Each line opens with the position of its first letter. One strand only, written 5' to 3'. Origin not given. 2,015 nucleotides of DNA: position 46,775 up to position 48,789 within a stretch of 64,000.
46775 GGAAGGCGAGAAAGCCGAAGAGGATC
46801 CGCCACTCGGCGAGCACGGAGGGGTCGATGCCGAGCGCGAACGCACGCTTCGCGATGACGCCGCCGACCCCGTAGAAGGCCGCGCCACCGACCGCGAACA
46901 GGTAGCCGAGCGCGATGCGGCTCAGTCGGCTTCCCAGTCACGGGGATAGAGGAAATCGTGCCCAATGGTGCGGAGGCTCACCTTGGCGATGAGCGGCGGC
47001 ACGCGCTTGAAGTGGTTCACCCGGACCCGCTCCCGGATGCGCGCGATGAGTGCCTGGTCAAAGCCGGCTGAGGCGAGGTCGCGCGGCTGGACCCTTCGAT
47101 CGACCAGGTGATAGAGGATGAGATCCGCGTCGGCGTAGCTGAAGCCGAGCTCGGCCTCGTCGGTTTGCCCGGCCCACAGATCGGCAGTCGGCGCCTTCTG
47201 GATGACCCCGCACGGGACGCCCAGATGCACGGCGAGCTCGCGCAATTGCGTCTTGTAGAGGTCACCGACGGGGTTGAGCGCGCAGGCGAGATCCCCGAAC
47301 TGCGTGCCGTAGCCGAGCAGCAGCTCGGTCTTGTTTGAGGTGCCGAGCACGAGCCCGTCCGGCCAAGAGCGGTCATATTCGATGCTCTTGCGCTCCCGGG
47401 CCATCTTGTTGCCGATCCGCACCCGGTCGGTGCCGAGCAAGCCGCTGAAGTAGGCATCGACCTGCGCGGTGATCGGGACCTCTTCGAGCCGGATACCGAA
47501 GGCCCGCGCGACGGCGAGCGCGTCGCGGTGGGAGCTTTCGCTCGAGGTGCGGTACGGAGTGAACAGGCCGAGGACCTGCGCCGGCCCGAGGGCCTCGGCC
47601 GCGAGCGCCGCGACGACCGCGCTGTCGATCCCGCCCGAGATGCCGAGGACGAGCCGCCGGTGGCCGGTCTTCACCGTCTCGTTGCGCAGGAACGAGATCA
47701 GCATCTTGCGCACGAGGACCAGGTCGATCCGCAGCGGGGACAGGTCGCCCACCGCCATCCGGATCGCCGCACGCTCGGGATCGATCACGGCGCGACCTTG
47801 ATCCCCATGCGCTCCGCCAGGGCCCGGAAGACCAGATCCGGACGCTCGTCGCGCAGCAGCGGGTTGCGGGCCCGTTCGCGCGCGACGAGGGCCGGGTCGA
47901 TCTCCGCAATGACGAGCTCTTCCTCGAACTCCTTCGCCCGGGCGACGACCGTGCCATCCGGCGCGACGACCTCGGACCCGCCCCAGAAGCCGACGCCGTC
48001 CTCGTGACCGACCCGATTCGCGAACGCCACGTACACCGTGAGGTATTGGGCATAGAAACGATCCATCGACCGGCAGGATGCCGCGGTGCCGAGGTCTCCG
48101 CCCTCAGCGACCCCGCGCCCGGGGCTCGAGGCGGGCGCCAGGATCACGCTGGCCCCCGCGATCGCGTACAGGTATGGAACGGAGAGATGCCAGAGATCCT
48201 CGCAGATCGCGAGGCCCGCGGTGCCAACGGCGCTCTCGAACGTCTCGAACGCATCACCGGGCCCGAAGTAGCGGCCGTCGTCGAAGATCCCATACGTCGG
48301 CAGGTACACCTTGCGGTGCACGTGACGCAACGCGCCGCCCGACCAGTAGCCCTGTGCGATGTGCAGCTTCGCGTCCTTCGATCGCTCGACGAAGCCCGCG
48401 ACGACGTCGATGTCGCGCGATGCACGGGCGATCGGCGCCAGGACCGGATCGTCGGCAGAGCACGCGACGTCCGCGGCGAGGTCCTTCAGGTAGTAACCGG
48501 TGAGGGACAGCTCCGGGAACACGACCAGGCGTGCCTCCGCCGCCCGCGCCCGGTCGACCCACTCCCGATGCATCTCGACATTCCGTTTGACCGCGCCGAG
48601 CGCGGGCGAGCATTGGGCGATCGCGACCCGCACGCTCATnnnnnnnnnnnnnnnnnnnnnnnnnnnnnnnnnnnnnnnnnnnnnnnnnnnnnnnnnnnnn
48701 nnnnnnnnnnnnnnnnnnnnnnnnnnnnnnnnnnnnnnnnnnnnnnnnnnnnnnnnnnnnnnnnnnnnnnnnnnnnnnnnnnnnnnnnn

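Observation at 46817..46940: EamA transporter: first transmembrane helix is encoded where no canonical start codon exists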

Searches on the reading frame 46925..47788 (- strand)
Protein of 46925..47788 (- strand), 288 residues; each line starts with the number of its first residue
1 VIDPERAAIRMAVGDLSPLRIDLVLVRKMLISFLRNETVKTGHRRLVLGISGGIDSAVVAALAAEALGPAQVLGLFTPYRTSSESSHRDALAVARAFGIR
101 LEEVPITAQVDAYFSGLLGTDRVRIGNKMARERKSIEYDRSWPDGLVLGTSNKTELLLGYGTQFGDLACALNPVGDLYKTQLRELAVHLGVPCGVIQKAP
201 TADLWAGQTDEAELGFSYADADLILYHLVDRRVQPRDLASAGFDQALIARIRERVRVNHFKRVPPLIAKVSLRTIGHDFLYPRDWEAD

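Call 4: search_protein_families(library=pfam, proteins=[window:46925-47788:-], max_evalue=0.01)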
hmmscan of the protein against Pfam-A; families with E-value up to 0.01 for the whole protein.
window:46925-47788:- (288 aa): 4 families
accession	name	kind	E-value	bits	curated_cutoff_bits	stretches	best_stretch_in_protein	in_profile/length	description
PF02540.23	NAD_synthase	-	7.6e-68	228.7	21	1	29-265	4-242/242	NAD synthase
PF03054.22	tRNA_Me_trans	-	0.00018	21.7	20.6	0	45-104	2-70/202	tRNA methyl transferase HUP domain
PF00733.27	Asn_synthase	-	0.00028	21.1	21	1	50-109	24-82/354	Asparagine synthase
PF06508.19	QueC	-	0.0018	18.3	22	1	47-118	3-72/210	Queuosine biosynthesis protein QueC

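Call 47: search_protein_families(library=ncbifam, proteins=[window:46925-47788:-], max_evalue=0.00001)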
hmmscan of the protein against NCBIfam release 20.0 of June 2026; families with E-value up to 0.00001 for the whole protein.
window:46925-47788:- (288 aa): 9 families
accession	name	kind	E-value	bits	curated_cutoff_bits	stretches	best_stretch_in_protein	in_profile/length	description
NF010587.0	PRK13980.1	equivalog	2.3e-88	295.9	255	1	19-274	7-264/267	NAD+ synthase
TIGR00552.1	nadE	equivalog_domain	8.7e-62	208.6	63.65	1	28-268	7-242/251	NAD(+) synthase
NF010588.0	PRK13981.1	equivalog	1.1e-47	162.6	479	1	29-282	271-537/546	NAD+ synthase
NF002048.0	PRK00876.1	subfamily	2.2e-39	135.2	313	2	17-112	10-106/330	NAD(+) synthase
NF001979.1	PRK00768.1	equivalog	5.4e-26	91.7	250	1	30-224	24-235/266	NAD(+) synthase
NF002730.0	PRK02628.1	equivalog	3.1e-11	42.2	473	1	39-185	355-515/677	NAD(+) synthase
TIGR00268.2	TIGR00268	equivalog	1.4e-08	34.3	150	1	43-107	13-77/259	ATP-dependent sacrificial sulfur transferase LarE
NF000848.1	PRK00074.1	equivalog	3.1e-07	29.4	400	0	40-76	210-246/512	glutamine-hydrolyzing GMP synthase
TIGR00884.1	guaA_Cterm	equivalog_domain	6.9e-07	28.9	338.75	0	40-69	13-42/310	glutamine-hydrolyzing GMP synthase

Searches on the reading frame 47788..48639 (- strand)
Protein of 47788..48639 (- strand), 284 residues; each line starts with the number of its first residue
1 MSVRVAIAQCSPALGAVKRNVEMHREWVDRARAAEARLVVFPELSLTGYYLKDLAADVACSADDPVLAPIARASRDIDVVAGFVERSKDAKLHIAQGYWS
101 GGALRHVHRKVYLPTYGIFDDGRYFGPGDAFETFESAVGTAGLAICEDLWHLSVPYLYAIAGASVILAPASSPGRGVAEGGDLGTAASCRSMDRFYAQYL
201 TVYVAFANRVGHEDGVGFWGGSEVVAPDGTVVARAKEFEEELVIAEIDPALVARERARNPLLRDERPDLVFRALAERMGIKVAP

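Call 47: search_protein_families(library=ncbifam, proteins=[window:47788-48639:-], max_evalue=0.00001)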
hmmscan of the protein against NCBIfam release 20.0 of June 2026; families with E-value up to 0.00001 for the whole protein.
window:47788-48639:- (284 aa): 7 families
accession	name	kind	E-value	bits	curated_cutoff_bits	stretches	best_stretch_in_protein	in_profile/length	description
NF010588.0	PRK13981.1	equivalog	9.7e-40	136.4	479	1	2-255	4-255/546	NAD+ synthase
TIGR03381.1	agmatine_aguB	equivalog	1.1e-24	87.3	410.25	1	3-269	1-275/279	N-carbamoylputrescine amidase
NF040852.1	nitrile_Arch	equivalog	2.4e-20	72.8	500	1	3-269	1-259/262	nitrilase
NF002730.0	PRK02628.1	equivalog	5.9e-20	71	473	2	3-132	13-144/677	NAD(+) synthase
NF033621.1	de_GSH_amidase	exception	1.9e-12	47.1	355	1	5-266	2-254/260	deaminated glutathione amidase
NF009803.0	PRK13287.1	equivalog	4.5e-08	32.2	406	0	203-257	213-267/333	formamidase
TIGR04048.1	nitrile_sll0784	equivalog_domain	1.2e-07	31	502.6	0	2-50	2-51/301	Nit6803 family nitrilase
